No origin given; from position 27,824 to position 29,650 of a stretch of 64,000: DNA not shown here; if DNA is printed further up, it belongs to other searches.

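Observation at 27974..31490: Cys-rich tail-distal gene with 27 consecutive serines, coupled to a GT-B glycosyltransferase: candidate virion O-glycosylation module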

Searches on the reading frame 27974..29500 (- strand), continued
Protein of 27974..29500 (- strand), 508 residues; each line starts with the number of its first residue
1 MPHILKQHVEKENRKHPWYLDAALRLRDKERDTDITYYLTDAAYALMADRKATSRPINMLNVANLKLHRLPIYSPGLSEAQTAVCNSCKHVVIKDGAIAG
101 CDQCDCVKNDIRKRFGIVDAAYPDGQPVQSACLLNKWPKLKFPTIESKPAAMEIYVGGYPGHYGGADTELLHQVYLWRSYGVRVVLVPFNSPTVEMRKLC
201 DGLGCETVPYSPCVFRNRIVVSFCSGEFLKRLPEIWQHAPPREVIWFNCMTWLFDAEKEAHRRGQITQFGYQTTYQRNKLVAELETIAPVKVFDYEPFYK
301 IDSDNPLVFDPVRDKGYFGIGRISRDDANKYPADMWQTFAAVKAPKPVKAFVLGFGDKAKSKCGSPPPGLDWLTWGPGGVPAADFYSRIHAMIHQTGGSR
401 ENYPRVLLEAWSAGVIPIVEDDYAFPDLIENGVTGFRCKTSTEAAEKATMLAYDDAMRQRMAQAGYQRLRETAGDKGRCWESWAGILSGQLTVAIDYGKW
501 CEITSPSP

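Call 33: search_solved_structures(query=A1, max_evalue=1)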
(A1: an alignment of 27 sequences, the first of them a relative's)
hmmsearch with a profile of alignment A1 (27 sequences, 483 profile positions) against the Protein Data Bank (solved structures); distinct sequences matched with E-value up to 1: 27.
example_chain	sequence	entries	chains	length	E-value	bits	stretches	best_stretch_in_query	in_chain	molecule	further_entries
2jjm_A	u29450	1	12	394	2.7e-11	46.3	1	274-468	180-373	GLYCOSYL TRANSFERASE, GROUP 1 FAMILY PROTEIN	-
3mbo_A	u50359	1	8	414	3.2e-11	46.1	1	274-468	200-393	Glycosyltransferase, group 1 family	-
5d00_A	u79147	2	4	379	4.7e-10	42.2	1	314-474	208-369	N-acetyl-alpha-D-glucosaminyl L-malate synthase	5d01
5i45_A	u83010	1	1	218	1.8e-06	30.3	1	389-464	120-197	Glycosyl transferases group 1 family protein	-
6d9t_A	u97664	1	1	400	2.1e-06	30.2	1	327-464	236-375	Glycosyl transferase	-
6n1x_A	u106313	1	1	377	2.5e-06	29.9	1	327-463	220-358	Glycosyltransferase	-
8x3q_C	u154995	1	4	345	3.2e-05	26.3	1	391-435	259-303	Glycosyl transferase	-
4xso_B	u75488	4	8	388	3.3e-05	26.2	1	383-457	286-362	Alr3699 protein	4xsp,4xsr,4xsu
7fg9_A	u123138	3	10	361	3.4e-05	26.2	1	391-435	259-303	Glycosyl transferase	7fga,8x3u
8dvw_A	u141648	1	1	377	0.00019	23.7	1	390-467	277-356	N, N'-diacetylbacillosaminyl-diphospho-undecaprenol alpha-1,3-N-acetylgalactosaminyltransf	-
8dqd_A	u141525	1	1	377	0.00019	23.7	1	390-467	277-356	N, N'-diacetylbacillosaminyl-diphospho-undecaprenol alpha-1,3-N-acetylgalactosaminyltransf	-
6zj4_AAA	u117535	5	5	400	0.0015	20.7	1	389-463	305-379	Trehalose phosphorylase/synthase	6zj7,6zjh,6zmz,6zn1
8dvz_A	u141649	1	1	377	0.0077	18.4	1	390-467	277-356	N, N'-diacetylbacillosaminyl-diphospho-undecaprenol alpha-1,3-N-acetylgalactosaminyltransf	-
9v0l_A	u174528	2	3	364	0.0081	18.3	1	391-429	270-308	tetrahydrobiopterin glucosyltransferases | tetrahydrobiopterin glucosyltransferase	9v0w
4pqg_A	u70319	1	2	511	0.034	16.3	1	374-433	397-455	Glycosyltransferase Gtf1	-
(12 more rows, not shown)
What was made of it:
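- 28016..29053 (-): GT-B catalytic core (residues about 150-495). It carries an invariant EX7E motif (E401, E409) and the motif GR(I/V)SRDDxxK. A profile search of PDB sequences gives BshA at E 3e-11 (call 33).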

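Call 34: search_protein_families(library=ncbifam, proteins=[window:27974-29500:-, P0003, P0014], max_evalue=0.01)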
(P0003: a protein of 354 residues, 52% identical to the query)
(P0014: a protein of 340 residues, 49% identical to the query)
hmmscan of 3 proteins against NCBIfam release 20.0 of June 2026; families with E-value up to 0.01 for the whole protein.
window:27974-29500:- (508 aa): 2 families
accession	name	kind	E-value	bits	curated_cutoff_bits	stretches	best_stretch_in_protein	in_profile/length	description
TIGR03999.1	thiol_BshA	equivalog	3.7e-05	22.8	273.7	1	400-471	282-355/375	N-acetyl-alpha-D-glucosaminyl L-malate synthase BshA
NF038229.1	Glyco4_Geo_Pelo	equivalog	0.0056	15.7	400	1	405-471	252-318/338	GPMC system family 4 glycosyltransferase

P0003 (354 aa): 10 families
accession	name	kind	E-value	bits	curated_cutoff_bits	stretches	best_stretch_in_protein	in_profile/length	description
NF038229.1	Glyco4_Geo_Pelo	equivalog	1.2e-07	31.1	400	1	251-325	246-320/338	GPMC system family 4 glycosyltransferase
NF041876.1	EPS_EpsE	equivalog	2.5e-07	30.3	400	1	235-327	290-382/389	exopolysaccharide biosynthesis GT4 family glycosyltransferase EpsE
TIGR03999.1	thiol_BshA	equivalog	7.8e-07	28.3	273.7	1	253-328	283-360/375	N-acetyl-alpha-D-glucosaminyl L-malate synthase BshA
NF053787.1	GlcN_PG_synth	equivalog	0.00031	19.7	480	1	242-325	263-343/361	N-acetylglucosaminyl phosphatidylglycerol synthase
NF046085.1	XrtY_assoc_Gly1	equivalog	0.00041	19.3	400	1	251-331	293-374/387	XrtY-associated glycosyltransferase XYAG1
TIGR03449.1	mycothiol_MshA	equivalog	0.0011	18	462.5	1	253-319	314-382/406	D-inositol-3-phosphate glycosyltransferase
NF047880.1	glyco_SdgA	exception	0.0034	16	800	1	250-317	397-467/488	serine-aspartate repeat adhesin O-glycosyltransferase SdgA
TIGR02149.1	glgA_Coryne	subfamily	0.0038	16.4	302.4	1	253-328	294-377/391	glycogen synthase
TIGR03088.1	stp2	hypoth_equivalog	0.006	15.7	409.05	1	253-328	283-360/374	TIGR03088 family PEP-CTERM/XrtA system glycosyltransferase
NF041139.1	TreT_Thcocales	equivalog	0.0064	15.3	775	1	252-325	323-396/412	trehalose synthase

P0014 (340 aa): 8 families
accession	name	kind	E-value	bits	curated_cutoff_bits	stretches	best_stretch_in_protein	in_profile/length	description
TIGR03999.1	thiol_BshA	equivalog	1.5e-07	30.7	273.7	1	182-320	212-352/375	N-acetyl-alpha-D-glucosaminyl L-malate synthase BshA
NF053787.1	GlcN_PG_synth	equivalog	2.9e-06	26.4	480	1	243-315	264-333/361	N-acetylglucosaminyl phosphatidylglycerol synthase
NF041876.1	EPS_EpsE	equivalog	0.00026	20.3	400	1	238-320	293-375/389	exopolysaccharide biosynthesis GT4 family glycosyltransferase EpsE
NF038229.1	Glyco4_Geo_Pelo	equivalog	0.0016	17.5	400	1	260-331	255-326/338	GPMC system family 4 glycosyltransferase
NF041010.1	glycosy_Agl16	equivalog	0.0023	16.8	575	1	258-315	269-326/352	glycosylation protein Agl16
TIGR03088.1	stp2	hypoth_equivalog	0.0048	16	409.05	1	253-319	283-351/374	TIGR03088 family PEP-CTERM/XrtA system glycosyltransferase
TIGR02149.1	glgA_Coryne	subfamily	0.0058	15.8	302.4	0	258-319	299-368/391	glycogen synthase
NF012028.0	PRK15484.1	subfamily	0.0085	15.2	618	0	250-324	285-361/380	lipopolysaccharide N-acetylglucosaminyltransferase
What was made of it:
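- On SdgA/SdgB Ser-Asp-repeat O-glycosyltransferases: Homologue P0003 scores 16 bits against a cut-off of 800 (call 34).
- Closest known: BshA / GT4 retaining glycosyltransferases. Different: The NCBIfam BshA model scores 22.8 bits against a cut-off of 273.7 (call 34).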

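Call 35: find_related_loci(query=A1, collection=genome_contigs, flank=10000)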
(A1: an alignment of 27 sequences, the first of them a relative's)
Query A1 (508 aa) in genome_contigs; peptide patterns used: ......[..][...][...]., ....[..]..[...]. (x = any residue, [..] = any of these).
242 stretches matched a pattern; 102 encode a relative of the query (tblastn E <= 1e-3); the best 80 are kept; 80 distinct loci.
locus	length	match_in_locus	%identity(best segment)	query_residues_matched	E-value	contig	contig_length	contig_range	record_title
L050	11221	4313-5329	53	153-489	3e-121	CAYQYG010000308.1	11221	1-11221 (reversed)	MAG TPA_asm: uncultured Polyangiaceae bacterium isolate binchicken_co16_22 genome assembly, contig: NODE_9754_length_112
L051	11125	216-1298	51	141-490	3e-113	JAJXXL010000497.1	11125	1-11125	MAG: Planctomycetota bacterium isolate BP6.bin28 NODE_10146_length_11125_cov_1.651573, whole genome shotgun sequence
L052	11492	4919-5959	48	145-487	2e-106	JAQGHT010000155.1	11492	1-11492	MAG: Planctomycetaceae bacterium isolate RYN_440 scaffold_3553988, whole genome shotgun sequence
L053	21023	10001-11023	49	151-488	4e-105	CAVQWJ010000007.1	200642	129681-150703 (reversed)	MAG: uncultured Alphaproteobacteria bacterium isolate MFD02979.bin.1.243 genome assembly, contig: contig_27271, whole ge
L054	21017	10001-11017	45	148-488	2e-100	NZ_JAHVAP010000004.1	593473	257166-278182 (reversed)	Mucilaginibacter phenanthrenivorans strain BJC16-A38 contig00004, whole genome shotgun sequence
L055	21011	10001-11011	46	153-490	9e-100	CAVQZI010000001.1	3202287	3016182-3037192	MAG: uncultured Acidobacteriaceae bacterium isolate MFD10071.bin.1.10 genome assembly, contig: contig_27161, whole genom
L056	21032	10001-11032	49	149-487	7e-99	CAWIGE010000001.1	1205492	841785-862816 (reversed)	MAG: uncultured Actinomycetes bacterium isolate MFD09603.bin.2.193 genome assembly, contig: contig_10916, whole genome s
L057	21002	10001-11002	47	153-487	1e-96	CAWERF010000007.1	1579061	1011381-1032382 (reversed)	MAG: uncultured Actinomycetota bacterium isolate MFD05377.bin.1.204 genome assembly, contig: contig_54318, whole genome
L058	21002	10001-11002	46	153-487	1e-96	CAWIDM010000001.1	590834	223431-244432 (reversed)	MAG: Candidatus Eremiobacteraeota bacterium isolate MFD01248.bin.1.88 genome assembly, contig: contig_13081, whole genom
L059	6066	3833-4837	47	154-489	2e-95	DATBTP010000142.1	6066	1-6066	MAG TPA_asm: Solirubrobacteraceae bacterium isolate SMAG_U4187 k141_1274524, whole genome shotgun sequence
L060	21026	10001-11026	46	143-487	3e-95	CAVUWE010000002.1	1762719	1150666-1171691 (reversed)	MAG: Candidatus Eremiobacteraeota bacterium isolate MFD01138.bin.1.150 genome assembly, contig: contig_20219, whole geno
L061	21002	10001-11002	47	153-487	1e-95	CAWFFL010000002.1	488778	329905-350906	MAG: Candidatus Eremiobacteraeota bacterium isolate MFD00731.bin.2.20 genome assembly, contig: contig_31820, whole genom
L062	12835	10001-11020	46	147-489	7e-94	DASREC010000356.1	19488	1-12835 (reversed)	MAG TPA_asm: Polyangia bacterium isolate SMAG_U9996 k141_690815, whole genome shotgun sequence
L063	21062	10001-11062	48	138-487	8e-93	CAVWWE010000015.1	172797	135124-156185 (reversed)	MAG: uncultured Actinomycetes bacterium isolate MFD09603.bin.2.99 genome assembly, contig: contig_28628, whole genome sh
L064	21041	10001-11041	44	148-489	1e-92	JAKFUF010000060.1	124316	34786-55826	MAG: Planctomycetaceae bacterium isolate D1_Bin_10 D1_0000120, whole genome shotgun sequence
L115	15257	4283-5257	31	146-474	1e-41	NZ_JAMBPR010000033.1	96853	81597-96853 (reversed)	Paraburkholderia sp. CNPSo 3274 scaffold_32, whole genome shotgun sequence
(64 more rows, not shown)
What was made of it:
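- Closest known: Mycobacteriophage virion glycosylation. Different: The hosts are probably Planctomycetota-like and other environmental bacteria (call 35).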

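Call 42: search_protein_families(library=pfam, proteins=[L011:8525-9670:+, L011:4342-4812:+, L011:4896-5894:+, L006:12924-15434:-, L006:5537-7171:+, L006:7146-8429:+, L006:8390-9406:+, L006:9399-9998:+, L014:7920-8800:+, L015:3002-5299:+], max_evalue=0.01)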
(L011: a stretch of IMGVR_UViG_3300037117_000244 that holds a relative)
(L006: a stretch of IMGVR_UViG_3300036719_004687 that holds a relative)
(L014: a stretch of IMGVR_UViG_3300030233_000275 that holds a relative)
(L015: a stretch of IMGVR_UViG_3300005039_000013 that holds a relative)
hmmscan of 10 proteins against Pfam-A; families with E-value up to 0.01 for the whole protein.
L011:8525-9670:+ (381 aa): 0 families

L011:4342-4812:+ (156 aa): 3 families
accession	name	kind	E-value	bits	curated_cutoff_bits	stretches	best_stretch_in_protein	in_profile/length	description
PF23982.2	XM1_gp53_minor_capsid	-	6.5e-05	23.2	27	1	22-118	33-147/154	XM1 gp53 minor capsid protein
PF09956.15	Phage_cement_2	-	0.00017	22.3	24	1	35-122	17-101/103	Phage cement protein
PF22758.2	Phage_cement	-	0.0064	17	27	0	20-120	29-141/146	Structural cement protein (E217 gp24/Pam3 gp6)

L011:4896-5894:+ (332 aa): 1 family
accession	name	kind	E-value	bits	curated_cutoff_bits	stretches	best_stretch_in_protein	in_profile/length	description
PF03864.22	Phage_cap_E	-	0.0052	16.3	22.9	1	152-215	162-226/329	Phage major capsid protein E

L006:12924-15434:- (836 aa): 0 families

L006:5537-7171:+ (544 aa): 1 family
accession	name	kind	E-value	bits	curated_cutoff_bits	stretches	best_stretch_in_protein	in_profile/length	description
PF09612.15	HtrL_YibB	-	9.4e-15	55.4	24.1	1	8-262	2-253/267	Bacterial protein of unknown function (HtrL_YibB)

L006:7146-8429:+ (427 aa): 1 family
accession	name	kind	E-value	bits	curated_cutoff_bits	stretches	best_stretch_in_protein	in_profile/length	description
PF11397.14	GlcNAc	-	1e-68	232.9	21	2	63-303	96-350/352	Glycosyltransferase (GlcNAc)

L006:8390-9406:+ (338 aa): 0 families

L006:9399-9998:+ (199 aa): 2 families
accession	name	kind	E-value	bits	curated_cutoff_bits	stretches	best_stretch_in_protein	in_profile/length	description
PF13578.12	Methyltransf_24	-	3.3e-05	25.2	26.3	1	36-148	1-105/105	Methyltransferase domain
PF04989.18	RMNT_CmcI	-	0.00016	21.9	23.2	1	22-149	23-149/206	Rhamnosyl O-methyltransferase/CmcI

L014:7920-8800:+ (293 aa): 0 families

L015:3002-5299:+ (765 aa): 4 families
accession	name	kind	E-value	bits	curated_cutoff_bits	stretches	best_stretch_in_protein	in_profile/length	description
PF00535.33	Glycos_transf_2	-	1.2e-13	51.8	23.3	1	95-227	1-132/168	Glycosyl transferase family 2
PF00534.26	Glycos_transf_1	-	4.4e-13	49.6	26.4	1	567-650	88-172/172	Glycosyl transferases group 1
PF13692.12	Glyco_trans_1_4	-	1.3e-09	38.9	27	1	565-636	70-142/142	Glycosyl transferases group 1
PF13524.12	Glyco_trans_1_2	-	1.1e-07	32.4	25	1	566-664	41-142/144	Glycosyl transferase-like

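Call 43: search_protein_families(library=phrogs, proteins=[L011:8525-9670:+, L011:4342-4812:+, L011:4896-5894:+, L006:12924-15434:-, L006:5537-7171:+, L006:7146-8429:+, L006:2564-5086:+, L014:7131-7916:+, L014:7920-8800:+, L028:1458-3089:+], max_evalue=0.01)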
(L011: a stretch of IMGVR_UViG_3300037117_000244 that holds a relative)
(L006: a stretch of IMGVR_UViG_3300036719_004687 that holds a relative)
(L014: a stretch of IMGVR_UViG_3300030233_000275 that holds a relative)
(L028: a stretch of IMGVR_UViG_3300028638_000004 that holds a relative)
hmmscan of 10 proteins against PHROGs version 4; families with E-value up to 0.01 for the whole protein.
L011:8525-9670:+ (381 aa): 1 family
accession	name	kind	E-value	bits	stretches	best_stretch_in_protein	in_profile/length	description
phrog_290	-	tail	7.4e-05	23.2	1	68-314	68-313/411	minor tail protein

L011:4342-4812:+ (156 aa): 1 family
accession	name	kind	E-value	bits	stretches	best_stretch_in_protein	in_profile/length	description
phrog_673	-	head and packaging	7.3e-13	50.1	1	17-150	22-154/260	head scaffolding protein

L011:4896-5894:+ (332 aa): 2 families
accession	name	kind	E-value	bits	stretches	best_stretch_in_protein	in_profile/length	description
phrog_1005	-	head and packaging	2e-54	186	1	14-318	13-314/315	major head protein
phrog_29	-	head and packaging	0.0012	19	1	152-216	191-255/439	major head protein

L006:12924-15434:- (836 aa): 0 families

L006:5537-7171:+ (544 aa): 0 families

L006:7146-8429:+ (427 aa): 1 family
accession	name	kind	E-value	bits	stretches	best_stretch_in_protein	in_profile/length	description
phrog_24687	-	moron, auxiliary metabolic gene and host takeover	3.7e-169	564.1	1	8-421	1-406/409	glycosyltransferase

L006:2564-5086:+ (840 aa): 0 families

L014:7131-7916:+ (261 aa): 0 families

L014:7920-8800:+ (293 aa): 0 families

L028:1458-3089:+ (543 aa): 0 families
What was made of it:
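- On Phage virion glycosylation system of the mycobacteriophage type: L011 does have C-terminal poly-Ser tails on a cement protein and a minor tail protein (calls 42, 43).
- Carriers include a capsid cement protein and a minor tail protein with C-terminal poly-Ser tails in L011 (calls 42, 43). L011 has poly-Ser tails on capsid proteins next to the GT, outside any tail-fibre context (calls 42, 43).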

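Call 49: find_related_loci(query=A2, collection=viral_contigs, flank=10000)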
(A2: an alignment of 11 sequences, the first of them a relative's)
Query A2 (288 aa) in viral_contigs; peptide patterns used: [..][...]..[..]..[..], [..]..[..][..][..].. (x = any residue, [..] = any of these).
101 stretches matched a pattern; 35 encode a relative of the query (tblastn E <= 1e-3); 35 distinct loci.
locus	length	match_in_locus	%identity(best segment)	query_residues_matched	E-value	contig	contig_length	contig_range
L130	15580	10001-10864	100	1-288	0e+0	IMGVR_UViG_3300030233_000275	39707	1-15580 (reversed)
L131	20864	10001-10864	98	1-288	0e+0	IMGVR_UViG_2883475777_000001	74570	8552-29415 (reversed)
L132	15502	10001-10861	93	1-287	0e+0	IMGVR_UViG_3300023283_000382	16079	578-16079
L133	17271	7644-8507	89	1-287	6e-174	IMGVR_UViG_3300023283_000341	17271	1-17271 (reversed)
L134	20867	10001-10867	79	1-287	2e-154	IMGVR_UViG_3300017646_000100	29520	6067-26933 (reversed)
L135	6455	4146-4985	77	1-287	2e-148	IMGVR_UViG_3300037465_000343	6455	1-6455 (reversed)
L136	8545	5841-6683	77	1-287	9e-148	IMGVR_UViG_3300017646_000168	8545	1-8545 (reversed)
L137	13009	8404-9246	76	1-287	2e-147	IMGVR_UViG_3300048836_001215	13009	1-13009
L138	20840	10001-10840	76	1-287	3e-146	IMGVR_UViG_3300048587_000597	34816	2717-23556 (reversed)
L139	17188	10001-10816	65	1-286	1e-122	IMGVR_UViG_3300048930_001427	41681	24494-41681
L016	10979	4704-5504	64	1-288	7e-122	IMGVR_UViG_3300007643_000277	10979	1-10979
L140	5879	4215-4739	57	1-175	3e-62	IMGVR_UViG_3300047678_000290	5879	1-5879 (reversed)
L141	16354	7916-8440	55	2-177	2e-54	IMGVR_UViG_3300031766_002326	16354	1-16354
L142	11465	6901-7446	45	1-182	7e-49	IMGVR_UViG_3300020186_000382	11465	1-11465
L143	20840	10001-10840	76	1-287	3e-146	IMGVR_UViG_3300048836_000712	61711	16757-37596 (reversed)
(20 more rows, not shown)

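Call 55: predict_structure(alignment_id=A1)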
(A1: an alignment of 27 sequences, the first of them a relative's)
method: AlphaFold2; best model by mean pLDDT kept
length: 508 residues; sequences in the alignment: 27
mean_pLDDT: 77.3   pTM: 0.68
mean pLDDT of the five models: 77.3, 76.9, 76.6, 76.2, 75.1
residues with pLDDT >= 90: 292; 70-90: 45; 50-70: 50; < 50: 121
segments of 3 or more residues with pLDDT < 50: 1-3, 27-50, 53-101, 116-146, 501-508
pLDDT, mean of each block of 10 residues (from residue 1): 56 67 54 43 47 39 29 27 32 35 49 45 37 38 47 95 86 97 97 95 97 96 96 97 95 96 98 93 98 95 83 89 91 96 98 95 96 94 94 77 86 96 92 97 98 97 97 96 87 53 43
secondary structure, 60 per line:
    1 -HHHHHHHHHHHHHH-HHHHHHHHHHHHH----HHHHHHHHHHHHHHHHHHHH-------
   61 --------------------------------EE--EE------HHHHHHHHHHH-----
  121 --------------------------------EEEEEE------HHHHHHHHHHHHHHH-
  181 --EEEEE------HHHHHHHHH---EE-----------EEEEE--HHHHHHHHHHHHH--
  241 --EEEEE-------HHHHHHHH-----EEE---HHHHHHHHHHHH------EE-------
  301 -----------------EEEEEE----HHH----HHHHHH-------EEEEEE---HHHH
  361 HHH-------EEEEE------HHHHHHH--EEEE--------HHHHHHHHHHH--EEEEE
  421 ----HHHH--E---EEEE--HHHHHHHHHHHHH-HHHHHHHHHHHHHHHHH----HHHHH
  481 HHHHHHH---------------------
elements in order: H2-15 H17-29 H34-53 H105-115 E153-158 H165-179 E183-187 H194-202 E219-223 H226-238 E243-247 H255-262 E268-270 H274-285 E318-323 H335-340 E348-353 H357-363 E371-375 H382-388 E391-394 H403-413 E416-420 H425-428 E435-438 H441-453 H455-471 H476-487
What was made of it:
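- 28016..29053 (-): The AlphaFold2 model has pLDDT above 90 across the core (call 55).
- On GT4-type glycosyltransferase (Pfam Glycos_transf_1, GT-B fold, retaining): The AlphaFold2 model has pLDDT above 90 for residues about 150-495 (call 55).
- The GT-B model has pLDDT above 90 (call 55).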

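Call 57: search_protein_families(library=pfam, proteins=[L141:10247-11722:+, L141:11734-12705:+, L141:12860-13975:+, L141:7113-7907:+, L140:4215-5696:+, L064:9944-12478:+, L054:6532-9405:+, L052:1521-3443:+, L115:2156-4144:+], max_evalue=0.01)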
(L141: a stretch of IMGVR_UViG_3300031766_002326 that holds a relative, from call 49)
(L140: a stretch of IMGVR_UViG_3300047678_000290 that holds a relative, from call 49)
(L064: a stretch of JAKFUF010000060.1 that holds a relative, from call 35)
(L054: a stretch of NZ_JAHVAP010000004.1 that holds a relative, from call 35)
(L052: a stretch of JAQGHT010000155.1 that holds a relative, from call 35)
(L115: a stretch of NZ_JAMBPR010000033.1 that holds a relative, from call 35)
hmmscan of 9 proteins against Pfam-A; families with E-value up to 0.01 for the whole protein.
L141:10247-11722:+ (491 aa): 3 families
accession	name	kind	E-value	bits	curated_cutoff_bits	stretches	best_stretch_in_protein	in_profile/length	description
PF01755.23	Glyco_transf_25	-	4.6e-09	36.9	24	1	45-167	4-138/199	Glycosyltransferase family 25 (LPS biosynthesis protein)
PF13469.12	Sulfotransfer_3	-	2.8e-08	34.7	27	1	278-472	2-214/216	Sulfotransferase family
PF00685.33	Sulfotransfer_1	-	4.6e-05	23.4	22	1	427-482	139-194/255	Sulfotransferase domain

L141:11734-12705:+ (323 aa): 0 families

L141:12860-13975:+ (371 aa): 5 families
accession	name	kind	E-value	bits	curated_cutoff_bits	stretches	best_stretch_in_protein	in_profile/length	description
PF13683.12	rve_3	-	6.2e-24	84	26.5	1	268-333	2-67/67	Integrase core domain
PF00665.32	rve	-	8.7e-21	74.5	32.6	1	184-279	4-102/102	Integrase core domain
PF13276.12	HTH_21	-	9e-09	35.9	28.1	1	112-163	6-59/60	HTH-like domain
PF13333.12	rve_2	-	3.8e-07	30.6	22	1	286-336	1-51/56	Integrase core domain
PF24764.1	rva_4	-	0.0048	17.1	26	0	208-257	29-78/194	Integrase core domain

L141:7113-7907:+ (264 aa): 0 families

L140:4215-5696:+ (493 aa): 0 families

L064:9944-12478:+ (844 aa): 6 families
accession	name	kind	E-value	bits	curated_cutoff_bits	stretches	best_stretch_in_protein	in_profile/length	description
PF00535.33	Glycos_transf_2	-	2.4e-23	83.4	23.3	1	384-489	1-109/168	Glycosyl transferase family 2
PF00534.26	Glycos_transf_1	-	4.9e-11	42.9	26.4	1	261-344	88-171/172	Glycosyl transferases group 1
PF10111.15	Glyco_tranf_2_2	-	2.6e-08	34.1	27.3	1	393-492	11-120/276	Glycosyltransferase like family 2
PF13524.12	Glyco_trans_1_2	-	3.6e-08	33.9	25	1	265-355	46-138/144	Glycosyl transferase-like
PF13692.12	Glyco_trans_1_4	-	3.7e-08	34.2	27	1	254-322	64-133/142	Glycosyl transferases group 1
PF13641.12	Glyco_tranf_2_3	-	6.7e-05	23.5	27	1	382-483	2-111/230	Glycosyltransferase like family 2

L054:6532-9405:+ (957 aa): 0 families

L052:1521-3443:+ (640 aa): 0 families

L115:2156-4144:+ (662 aa): 0 families
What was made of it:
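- In L141 the enzyme is a GT25/sulfotransferase fusion instead (call 57). L015 and L064 carry GT2+GT1 fusions (calls 42, 57).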
